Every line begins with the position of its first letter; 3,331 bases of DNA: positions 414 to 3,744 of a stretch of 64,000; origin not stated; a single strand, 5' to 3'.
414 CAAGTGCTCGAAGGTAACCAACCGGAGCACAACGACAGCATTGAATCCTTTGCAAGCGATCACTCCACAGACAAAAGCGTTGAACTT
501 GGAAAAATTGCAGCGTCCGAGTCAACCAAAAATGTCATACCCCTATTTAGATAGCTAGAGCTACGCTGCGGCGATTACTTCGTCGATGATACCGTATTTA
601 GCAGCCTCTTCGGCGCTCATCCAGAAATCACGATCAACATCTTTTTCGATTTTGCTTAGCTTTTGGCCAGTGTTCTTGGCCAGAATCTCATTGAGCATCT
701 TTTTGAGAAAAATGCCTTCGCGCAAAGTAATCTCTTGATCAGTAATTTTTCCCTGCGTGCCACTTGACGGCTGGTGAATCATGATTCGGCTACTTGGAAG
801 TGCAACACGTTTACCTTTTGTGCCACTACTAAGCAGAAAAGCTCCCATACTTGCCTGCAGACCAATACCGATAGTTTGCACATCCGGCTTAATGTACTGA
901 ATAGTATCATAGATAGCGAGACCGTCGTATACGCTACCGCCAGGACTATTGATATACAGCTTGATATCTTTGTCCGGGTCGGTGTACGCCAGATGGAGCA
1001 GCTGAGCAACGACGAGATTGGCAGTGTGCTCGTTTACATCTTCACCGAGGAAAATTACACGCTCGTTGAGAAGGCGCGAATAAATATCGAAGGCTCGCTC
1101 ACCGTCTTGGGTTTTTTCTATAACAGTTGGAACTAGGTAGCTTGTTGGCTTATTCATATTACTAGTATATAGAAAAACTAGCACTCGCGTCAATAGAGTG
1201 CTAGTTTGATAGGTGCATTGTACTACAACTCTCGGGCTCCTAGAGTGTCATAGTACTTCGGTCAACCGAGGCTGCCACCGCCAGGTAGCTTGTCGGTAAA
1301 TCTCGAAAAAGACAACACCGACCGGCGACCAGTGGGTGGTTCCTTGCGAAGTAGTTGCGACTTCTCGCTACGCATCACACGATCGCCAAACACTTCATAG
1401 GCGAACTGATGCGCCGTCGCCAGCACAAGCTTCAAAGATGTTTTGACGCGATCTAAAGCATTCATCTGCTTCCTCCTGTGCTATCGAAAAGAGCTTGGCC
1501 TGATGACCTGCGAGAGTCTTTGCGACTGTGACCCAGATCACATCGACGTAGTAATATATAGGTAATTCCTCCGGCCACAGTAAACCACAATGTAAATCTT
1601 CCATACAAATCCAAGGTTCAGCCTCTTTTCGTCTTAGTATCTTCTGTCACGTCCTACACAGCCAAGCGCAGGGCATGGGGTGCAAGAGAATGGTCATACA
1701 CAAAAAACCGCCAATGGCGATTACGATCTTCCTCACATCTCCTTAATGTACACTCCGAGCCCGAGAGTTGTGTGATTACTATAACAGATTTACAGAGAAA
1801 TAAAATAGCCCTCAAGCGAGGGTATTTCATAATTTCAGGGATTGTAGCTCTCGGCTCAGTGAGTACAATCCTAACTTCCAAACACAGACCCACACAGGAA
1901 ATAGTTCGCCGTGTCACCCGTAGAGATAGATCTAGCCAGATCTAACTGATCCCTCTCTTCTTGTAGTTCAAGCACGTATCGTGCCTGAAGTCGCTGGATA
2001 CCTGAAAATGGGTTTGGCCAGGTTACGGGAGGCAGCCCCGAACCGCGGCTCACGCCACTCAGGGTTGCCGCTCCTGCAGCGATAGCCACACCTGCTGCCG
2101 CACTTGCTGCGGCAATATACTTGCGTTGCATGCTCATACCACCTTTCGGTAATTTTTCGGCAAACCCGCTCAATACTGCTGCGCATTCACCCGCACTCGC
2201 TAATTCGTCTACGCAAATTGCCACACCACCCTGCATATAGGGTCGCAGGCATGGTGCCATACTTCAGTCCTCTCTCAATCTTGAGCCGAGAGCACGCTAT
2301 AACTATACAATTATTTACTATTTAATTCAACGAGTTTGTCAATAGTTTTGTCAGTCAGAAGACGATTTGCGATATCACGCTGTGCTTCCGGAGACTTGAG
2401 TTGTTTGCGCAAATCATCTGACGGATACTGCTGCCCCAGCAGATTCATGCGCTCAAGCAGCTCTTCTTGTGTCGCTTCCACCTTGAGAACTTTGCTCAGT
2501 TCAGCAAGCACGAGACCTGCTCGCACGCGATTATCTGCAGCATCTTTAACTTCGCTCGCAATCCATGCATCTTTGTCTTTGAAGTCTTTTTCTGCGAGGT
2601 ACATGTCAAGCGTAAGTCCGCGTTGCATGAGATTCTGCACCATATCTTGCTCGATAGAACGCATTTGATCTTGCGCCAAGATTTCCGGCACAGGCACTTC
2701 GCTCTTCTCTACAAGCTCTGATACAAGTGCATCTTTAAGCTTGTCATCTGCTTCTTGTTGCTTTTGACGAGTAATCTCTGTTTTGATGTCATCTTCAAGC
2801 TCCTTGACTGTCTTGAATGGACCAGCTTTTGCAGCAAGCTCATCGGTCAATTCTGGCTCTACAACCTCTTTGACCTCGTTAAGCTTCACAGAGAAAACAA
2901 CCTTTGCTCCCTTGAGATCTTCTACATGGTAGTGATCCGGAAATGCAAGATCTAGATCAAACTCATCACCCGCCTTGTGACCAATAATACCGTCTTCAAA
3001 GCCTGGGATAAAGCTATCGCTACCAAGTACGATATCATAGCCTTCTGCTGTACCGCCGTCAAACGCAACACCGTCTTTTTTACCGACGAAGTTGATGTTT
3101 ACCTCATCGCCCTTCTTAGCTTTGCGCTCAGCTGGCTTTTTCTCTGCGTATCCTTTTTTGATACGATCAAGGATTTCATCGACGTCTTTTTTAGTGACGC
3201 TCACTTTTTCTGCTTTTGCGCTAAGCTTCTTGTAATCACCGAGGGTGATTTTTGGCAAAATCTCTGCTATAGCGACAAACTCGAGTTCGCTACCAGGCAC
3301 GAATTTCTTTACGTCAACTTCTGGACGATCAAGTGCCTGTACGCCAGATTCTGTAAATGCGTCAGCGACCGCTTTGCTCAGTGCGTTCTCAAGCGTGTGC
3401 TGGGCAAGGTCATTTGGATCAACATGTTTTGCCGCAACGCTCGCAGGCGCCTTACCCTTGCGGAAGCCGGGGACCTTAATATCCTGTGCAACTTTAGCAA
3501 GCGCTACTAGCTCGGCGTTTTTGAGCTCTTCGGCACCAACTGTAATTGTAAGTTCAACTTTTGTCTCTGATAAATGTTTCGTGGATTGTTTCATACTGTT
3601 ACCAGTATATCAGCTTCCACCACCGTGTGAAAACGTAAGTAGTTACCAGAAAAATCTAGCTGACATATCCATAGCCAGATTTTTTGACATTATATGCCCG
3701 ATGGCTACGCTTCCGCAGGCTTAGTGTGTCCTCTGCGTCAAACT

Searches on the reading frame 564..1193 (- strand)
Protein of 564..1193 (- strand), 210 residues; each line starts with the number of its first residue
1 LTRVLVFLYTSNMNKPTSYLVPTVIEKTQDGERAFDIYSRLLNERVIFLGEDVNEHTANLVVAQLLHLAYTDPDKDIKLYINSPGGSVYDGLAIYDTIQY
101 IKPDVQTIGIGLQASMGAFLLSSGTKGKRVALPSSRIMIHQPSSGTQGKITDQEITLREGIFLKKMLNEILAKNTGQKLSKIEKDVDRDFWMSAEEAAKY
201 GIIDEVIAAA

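Call 68: search_protein_families(library=pfam, proteins=[window:564-1193:-], max_evalue=0.0001)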
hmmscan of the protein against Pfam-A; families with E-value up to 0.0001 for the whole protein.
window:564-1193:- (210 aa): 1 family
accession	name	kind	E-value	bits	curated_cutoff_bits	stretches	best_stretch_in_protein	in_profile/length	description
PF00574.28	CLP_protease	-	2.3e-77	259.4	20.2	1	30-208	2-180/182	Clp protease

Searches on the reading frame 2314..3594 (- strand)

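Call 68: search_protein_families(library=pfam, proteins=[window:2314-3594:-], max_evalue=0.0001)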
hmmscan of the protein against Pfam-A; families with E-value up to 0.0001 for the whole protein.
window:2314-3594:- (427 aa): 3 families
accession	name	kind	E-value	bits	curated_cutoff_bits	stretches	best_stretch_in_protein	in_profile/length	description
PF05697.18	Trigger_N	-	9.7e-35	120.4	22.2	1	1-145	1-144/144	Bacterial trigger factor protein (TF)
PF05698.19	Trigger_C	-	6.7e-25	88.5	22.7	1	262-423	1-162/162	Bacterial trigger factor protein (TF) C-terminus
PF00254.34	FKBP_C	-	1.5e-15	57.7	21.1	1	156-238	2-93/94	FKBP-type peptidyl-prolyl cis-trans isomerase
